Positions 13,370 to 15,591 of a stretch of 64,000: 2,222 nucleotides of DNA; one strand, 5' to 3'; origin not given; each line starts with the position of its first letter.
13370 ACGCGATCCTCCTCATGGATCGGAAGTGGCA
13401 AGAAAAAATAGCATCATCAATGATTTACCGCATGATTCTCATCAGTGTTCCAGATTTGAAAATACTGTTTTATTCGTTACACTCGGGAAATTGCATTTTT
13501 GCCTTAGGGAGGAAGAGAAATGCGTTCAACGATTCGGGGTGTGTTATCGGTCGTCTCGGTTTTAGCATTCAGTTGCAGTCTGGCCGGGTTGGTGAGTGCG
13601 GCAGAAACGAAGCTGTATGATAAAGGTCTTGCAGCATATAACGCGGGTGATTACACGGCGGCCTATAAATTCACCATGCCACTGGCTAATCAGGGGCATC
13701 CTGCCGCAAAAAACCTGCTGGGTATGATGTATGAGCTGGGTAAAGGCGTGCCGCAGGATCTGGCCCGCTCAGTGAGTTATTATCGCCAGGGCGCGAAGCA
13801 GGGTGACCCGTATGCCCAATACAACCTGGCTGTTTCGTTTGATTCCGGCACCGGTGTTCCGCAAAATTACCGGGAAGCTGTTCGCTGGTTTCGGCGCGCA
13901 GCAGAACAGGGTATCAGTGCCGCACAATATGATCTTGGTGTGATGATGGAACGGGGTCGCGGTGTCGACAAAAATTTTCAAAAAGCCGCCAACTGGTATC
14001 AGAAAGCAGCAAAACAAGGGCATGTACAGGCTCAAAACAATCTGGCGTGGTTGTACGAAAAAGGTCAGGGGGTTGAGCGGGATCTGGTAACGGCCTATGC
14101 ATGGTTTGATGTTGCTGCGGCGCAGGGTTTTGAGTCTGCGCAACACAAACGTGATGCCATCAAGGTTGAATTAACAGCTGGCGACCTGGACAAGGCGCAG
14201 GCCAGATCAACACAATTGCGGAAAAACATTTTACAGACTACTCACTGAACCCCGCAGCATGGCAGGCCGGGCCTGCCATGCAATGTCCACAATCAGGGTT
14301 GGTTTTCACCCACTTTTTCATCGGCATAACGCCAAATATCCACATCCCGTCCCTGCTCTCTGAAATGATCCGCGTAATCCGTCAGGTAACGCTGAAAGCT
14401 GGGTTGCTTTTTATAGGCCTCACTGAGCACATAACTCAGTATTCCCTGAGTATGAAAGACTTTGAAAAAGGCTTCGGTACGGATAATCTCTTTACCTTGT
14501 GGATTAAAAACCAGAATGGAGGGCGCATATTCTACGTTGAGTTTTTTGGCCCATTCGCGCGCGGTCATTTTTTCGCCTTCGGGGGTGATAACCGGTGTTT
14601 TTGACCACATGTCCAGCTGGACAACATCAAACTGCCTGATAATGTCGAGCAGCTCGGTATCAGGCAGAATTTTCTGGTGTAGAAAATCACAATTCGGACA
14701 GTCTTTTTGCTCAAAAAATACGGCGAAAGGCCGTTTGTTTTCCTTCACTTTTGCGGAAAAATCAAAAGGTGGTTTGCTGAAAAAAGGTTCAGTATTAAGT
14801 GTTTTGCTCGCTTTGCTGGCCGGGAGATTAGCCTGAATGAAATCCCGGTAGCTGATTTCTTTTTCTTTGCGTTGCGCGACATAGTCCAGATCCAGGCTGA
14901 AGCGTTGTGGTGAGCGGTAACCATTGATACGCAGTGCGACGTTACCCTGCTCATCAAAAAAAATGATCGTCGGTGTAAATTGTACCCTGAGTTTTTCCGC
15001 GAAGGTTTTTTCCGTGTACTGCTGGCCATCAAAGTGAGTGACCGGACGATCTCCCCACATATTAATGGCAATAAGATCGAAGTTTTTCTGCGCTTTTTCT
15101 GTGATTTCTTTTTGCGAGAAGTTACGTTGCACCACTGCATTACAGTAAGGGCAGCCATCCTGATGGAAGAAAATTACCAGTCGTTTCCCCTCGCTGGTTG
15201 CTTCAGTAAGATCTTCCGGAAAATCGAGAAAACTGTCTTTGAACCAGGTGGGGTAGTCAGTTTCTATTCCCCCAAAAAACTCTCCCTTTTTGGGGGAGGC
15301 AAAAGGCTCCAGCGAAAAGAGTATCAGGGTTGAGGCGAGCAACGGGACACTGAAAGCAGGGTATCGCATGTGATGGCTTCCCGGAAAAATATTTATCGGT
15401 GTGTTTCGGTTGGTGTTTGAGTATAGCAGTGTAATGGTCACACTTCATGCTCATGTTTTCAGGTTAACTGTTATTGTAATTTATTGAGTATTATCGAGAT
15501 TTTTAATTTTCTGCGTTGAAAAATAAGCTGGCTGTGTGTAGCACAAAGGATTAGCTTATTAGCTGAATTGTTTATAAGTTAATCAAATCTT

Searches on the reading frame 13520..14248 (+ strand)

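Call 3: search_protein_families(library=pfam, proteins=[window:13520-14248:+], max_evalue=0.01)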
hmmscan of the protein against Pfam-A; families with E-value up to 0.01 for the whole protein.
window:13520-14248:+ (242 aa): 2 families
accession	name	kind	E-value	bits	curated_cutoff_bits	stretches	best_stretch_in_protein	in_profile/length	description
PF08238.18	Sel1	-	6e-43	144.2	30.7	4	133-168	1-36/36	Sel1 repeat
PF23310.1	TPR_27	-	0.0018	18.4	27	0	117-146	45-74/110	Plant tetratrico peptide repeats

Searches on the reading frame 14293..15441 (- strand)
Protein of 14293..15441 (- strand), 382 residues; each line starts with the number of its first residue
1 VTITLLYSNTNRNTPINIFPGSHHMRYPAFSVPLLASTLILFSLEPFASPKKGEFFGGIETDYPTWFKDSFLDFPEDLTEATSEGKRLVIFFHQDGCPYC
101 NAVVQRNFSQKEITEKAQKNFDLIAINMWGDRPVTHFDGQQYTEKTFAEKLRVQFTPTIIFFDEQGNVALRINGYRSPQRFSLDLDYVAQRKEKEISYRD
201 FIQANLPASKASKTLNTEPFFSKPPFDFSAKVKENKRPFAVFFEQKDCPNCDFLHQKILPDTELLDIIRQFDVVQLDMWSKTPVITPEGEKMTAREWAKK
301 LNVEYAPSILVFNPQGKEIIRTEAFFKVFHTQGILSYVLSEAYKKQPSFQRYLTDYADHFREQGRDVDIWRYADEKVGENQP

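Call 3: search_protein_families(library=pfam, proteins=[window:14293-15441:-], max_evalue=0.01)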
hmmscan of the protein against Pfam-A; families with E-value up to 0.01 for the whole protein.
window:14293-15441:- (382 aa): 8 families
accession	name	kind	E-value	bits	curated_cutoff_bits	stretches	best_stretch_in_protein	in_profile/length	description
PF13098.12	Thioredoxin_2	-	2.2e-37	128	27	2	81-181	1-100/104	Thioredoxin-like domain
PF13899.12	Thioredoxin_7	-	4.6e-15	56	27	2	73-163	5-82/83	Thioredoxin-like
PF08534.16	Redoxin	-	1.8e-06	28.2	26.6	1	83-176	26-136/148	Redoxin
PF13905.12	Thioredoxin_8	-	1.9e-06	28.6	27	0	86-168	2-94/94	Thioredoxin-like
PF00578.27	AhpC-TSA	-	6.9e-05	23.2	26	1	81-178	21-104/124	AhpC/TSA family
PF13728.12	TraF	-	0.00013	22.3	23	0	89-165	133-202/224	F plasmid transfer operon protein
PF06093.19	Spt4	-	0.0015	19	25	0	92-122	16-45/77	Spt4/RpoE2 zinc finger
PF13743.12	Thioredoxin_5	-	0.0048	17.1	27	0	141-177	143-180/186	Thioredoxin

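Call 4: search_protein_families(library=ncbifam, proteins=[window:14293-15441:-], max_evalue=0.01)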
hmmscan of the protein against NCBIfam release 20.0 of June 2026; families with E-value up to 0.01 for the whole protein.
window:14293-15441:- (382 aa): 6 families
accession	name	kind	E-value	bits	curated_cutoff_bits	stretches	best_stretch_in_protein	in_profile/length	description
NF045694.1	seleno_TsoB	exception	1.4e-10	39.9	805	1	78-183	467-566/572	rhodanese/DsbD fusion-like selenoprotein TsoB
NF043050.1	DisulfRedDsbH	equivalog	2.2e-08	34.4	190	1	74-172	48-145/166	disulfide reductase DsbH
NF001419.0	PRK00293.1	subfamily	4e-08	32.3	330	1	74-186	466-570/574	protein-disulfide reductase DsbD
TIGR01295.2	PedC_BrcD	equivalog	3.5e-06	27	120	1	78-170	48-137/152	PedC/BrcD family bacteriocin maturation disulfide isomerase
TIGR02740.1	TraF-like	hypoth_equivalog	1.6e-05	24.4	232.25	1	87-172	171-251/276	TraF-like protein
TIGR03759.1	conj_TIGR03759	hypoth_equivalog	0.00019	20.9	126.4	0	189-268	65-140/200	TIGR03759 family integrating conjugative element protein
